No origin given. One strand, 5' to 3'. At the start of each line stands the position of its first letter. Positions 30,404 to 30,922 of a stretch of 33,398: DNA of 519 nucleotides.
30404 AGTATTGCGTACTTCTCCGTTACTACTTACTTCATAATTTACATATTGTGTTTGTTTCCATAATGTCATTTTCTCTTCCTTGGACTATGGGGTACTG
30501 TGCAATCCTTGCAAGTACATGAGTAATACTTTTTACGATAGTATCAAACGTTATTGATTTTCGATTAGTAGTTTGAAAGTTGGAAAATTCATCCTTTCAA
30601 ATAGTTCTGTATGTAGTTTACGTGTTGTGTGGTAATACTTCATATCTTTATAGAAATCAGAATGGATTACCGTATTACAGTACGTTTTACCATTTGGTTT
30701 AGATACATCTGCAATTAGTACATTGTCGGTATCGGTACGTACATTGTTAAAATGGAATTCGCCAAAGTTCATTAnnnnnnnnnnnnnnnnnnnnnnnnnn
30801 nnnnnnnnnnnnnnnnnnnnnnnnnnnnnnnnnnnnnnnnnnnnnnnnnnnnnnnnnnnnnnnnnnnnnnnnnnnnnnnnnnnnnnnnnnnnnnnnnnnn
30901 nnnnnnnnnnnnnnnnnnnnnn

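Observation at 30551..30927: Unannotated ribbon-helix-helix gene whose stop overlaps the start of a 73-aa ORF (toxin-antitoxin-like or Arc/Mnt-like switch)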

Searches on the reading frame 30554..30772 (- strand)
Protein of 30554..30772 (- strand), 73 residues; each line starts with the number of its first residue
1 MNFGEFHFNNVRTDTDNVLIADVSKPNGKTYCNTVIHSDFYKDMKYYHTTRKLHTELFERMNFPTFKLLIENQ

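Call 4: search_protein_families(library=pfam, proteins=[window:30554-30772:-], max_evalue=1)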
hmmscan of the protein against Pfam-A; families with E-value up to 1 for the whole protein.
window:30554-30772:- (73 aa): 0 families

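Call 5: search_protein_families(library=phrogs, proteins=[window:30554-30772:-], max_evalue=1)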
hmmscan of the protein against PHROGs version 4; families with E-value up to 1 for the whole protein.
window:30554-30772:- (73 aa): 0 families

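Call 7: search_dna_similar(query=window:30554-30772:-, collection=phages, mode=protein, max_evalue=1)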
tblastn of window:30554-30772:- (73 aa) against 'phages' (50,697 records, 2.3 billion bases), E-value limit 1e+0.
No match.

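Call 11: find_homologous_proteins(query=window:30554-30772:-, max_evalue=0.01)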
Query window:30554-30772:- (73 aa): 3 proteins with E <= 0.01 among 3 candidates.
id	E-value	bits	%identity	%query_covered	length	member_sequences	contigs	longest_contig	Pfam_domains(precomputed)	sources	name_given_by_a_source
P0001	2.9e-43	162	97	100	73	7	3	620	-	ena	-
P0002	1.2e-25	106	70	100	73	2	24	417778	-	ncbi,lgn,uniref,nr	ncbi:hypothetical protein IGU62_002093 [Escherichia coli]|uniref:hypothetical protein n=1 Tax=Escher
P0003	1.2e-24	103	68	100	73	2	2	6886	-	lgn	-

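Call 13: find_encoding_contigs(protein=P0002, flank=6000, max_places=6)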
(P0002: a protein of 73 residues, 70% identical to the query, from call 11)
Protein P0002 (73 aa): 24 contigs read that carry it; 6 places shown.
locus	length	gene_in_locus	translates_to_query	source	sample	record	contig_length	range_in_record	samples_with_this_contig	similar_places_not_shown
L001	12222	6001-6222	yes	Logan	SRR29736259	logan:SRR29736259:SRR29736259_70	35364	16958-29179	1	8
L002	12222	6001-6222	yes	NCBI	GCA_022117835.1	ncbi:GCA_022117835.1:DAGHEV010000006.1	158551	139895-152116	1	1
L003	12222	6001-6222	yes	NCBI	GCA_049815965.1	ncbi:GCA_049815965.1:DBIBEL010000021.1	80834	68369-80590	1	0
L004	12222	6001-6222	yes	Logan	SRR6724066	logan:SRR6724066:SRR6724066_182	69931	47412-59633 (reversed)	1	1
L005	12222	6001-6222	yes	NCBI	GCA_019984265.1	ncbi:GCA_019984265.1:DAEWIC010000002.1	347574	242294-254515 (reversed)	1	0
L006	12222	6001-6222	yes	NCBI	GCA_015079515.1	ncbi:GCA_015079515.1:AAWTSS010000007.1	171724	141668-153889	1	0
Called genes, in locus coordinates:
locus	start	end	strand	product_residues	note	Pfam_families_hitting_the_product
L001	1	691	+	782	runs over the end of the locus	PF17153:CHASE9, PF00563:EAL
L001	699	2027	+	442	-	PF17156:GAPES2, PF00990:GGDEF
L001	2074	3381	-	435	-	PF00919:UPF0004, PF04055:Radical_SAM, PF18693:TRAM_2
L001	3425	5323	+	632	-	PF00239:Resolvase, PF07508:Recombinase (weak)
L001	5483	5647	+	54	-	-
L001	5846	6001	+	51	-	-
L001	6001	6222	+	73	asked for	-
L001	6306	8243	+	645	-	-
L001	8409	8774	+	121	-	-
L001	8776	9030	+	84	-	-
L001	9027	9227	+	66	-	-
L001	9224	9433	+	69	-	-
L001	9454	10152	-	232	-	PF24838:8xMP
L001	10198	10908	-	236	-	-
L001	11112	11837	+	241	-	PF01844:HNH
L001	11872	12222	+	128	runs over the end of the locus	-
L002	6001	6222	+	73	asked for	-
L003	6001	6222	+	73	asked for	-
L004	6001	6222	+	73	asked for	-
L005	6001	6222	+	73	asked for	-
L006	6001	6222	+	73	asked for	-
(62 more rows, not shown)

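Call 41: predict_structure(alignment_id=A4)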
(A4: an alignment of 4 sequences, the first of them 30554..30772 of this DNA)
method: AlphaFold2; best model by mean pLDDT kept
length: 73 residues; sequences in the alignment: 4
mean_pLDDT: 61.4   pTM: 0.49
mean pLDDT of the five models: 61.4, 61.2, 50.8, 49.0, 48.7
residues with pLDDT >= 90: 0; 70-90: 28; 50-70: 20; < 50: 25
segments of 3 or more residues with pLDDT < 50: 42-45, 47-62, 71-73
pLDDT, mean of each block of 10 residues (from residue 1): 67 72 80 70 47 44 56 43
secondary structure, 60 per line:
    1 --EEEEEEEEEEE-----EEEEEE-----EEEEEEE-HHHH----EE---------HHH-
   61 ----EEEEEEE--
elements in order: E3-13 E19-24 E30-36 H38-41 E65-71

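Call 43: search_protein_representatives(alignment_id=A4)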
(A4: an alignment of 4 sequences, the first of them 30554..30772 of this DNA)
Query: 4 sequences, 73 profile positions. Proteins with E-value up to 0.001 (for the whole library): 5; up to 1e-10: 3; up to 1e-30: 1. The best 5 are listed.
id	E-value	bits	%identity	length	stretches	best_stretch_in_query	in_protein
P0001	2.2e-45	168.7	-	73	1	1-73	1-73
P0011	1.1e-21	92.7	-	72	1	1-73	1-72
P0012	5.3e-21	90.5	-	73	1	1-73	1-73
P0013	1.3e-05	41.2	-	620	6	34-62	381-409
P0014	2.4e-05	40.4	-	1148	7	10-26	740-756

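Call 45: find_encoding_contigs(protein=P0011, flank=5000, max_places=4)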
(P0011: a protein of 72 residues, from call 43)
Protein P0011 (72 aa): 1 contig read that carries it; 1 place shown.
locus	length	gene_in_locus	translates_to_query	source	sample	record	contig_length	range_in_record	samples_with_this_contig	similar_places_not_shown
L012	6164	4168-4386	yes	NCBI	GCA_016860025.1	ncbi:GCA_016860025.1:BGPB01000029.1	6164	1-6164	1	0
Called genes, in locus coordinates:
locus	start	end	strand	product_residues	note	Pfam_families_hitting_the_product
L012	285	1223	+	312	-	PF02826:2-Hacid_dh_C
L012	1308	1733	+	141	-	PF02811:PHP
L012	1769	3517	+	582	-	PF00239:Resolvase, PF07508:Recombinase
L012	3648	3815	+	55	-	-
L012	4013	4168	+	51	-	-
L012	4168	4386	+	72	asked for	-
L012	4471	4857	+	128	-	-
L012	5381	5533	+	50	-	-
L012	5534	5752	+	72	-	-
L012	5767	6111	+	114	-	-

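Call 46: find_encoding_contigs(protein=P0012, flank=5000, max_places=4)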
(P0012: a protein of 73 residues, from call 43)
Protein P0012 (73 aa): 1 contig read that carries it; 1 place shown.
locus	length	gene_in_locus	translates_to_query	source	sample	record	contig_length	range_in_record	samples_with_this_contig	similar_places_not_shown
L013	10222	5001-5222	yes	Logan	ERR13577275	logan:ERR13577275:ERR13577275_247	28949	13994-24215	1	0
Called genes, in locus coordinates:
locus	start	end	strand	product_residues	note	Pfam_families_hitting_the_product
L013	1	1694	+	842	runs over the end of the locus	PF00535:Glycos_transf_2, PF13506:Glyco_transf_21 (weak), PF13632:Glyco_trans_2_3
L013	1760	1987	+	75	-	PF07119:DUF1375 (weak)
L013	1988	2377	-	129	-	PF13984:MsyB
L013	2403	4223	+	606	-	PF07508:Recombinase, PF13408:Zn_ribbon_recom (weak)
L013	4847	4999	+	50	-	-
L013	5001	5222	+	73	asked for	-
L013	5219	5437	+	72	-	-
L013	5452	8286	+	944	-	-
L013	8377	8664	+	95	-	-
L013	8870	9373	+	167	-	-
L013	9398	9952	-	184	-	-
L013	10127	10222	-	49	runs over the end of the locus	-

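Call 53: search_protein_families(library=padloc, proteins=[window:30554-30772:-], max_evalue=0.1)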
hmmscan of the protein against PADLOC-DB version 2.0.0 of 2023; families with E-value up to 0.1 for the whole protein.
window:30554-30772:- (73 aa): 0 families

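Call 54: search_protein_families(library=ncbifam, proteins=[window:30554-30772:-, L013:5219-5434:+, L013:5452-8283:+, L001:6306-8240:+], max_evalue=0.1)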
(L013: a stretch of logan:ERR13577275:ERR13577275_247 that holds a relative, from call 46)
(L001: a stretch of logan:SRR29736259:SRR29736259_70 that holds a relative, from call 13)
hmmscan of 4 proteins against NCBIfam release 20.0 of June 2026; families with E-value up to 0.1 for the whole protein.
window:30554-30772:- (73 aa): 0 families

L013:5219-5434:+ (72 aa): 1 family
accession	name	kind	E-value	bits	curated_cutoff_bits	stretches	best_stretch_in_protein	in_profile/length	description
NF008996.1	PRK12339.1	equivalog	0.084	12.6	250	1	9-61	43-94/193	mevalonate-3-phosphate 5-kinase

L013:5452-8283:+ (944 aa): 1 family
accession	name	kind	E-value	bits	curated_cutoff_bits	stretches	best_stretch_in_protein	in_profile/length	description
NF042913.1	CyRepA1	equivalog_domain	0.0021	17.1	200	1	362-637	5-302/595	plasmid replication protein, CyRepA1 family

L001:6306-8240:+ (645 aa): 0 families

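Call 86: search_dna_similar(query=window:30554-30772:-, collection=plasmids, mode=protein, max_evalue=1)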
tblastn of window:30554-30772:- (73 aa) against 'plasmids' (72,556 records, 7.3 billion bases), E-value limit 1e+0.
No match.
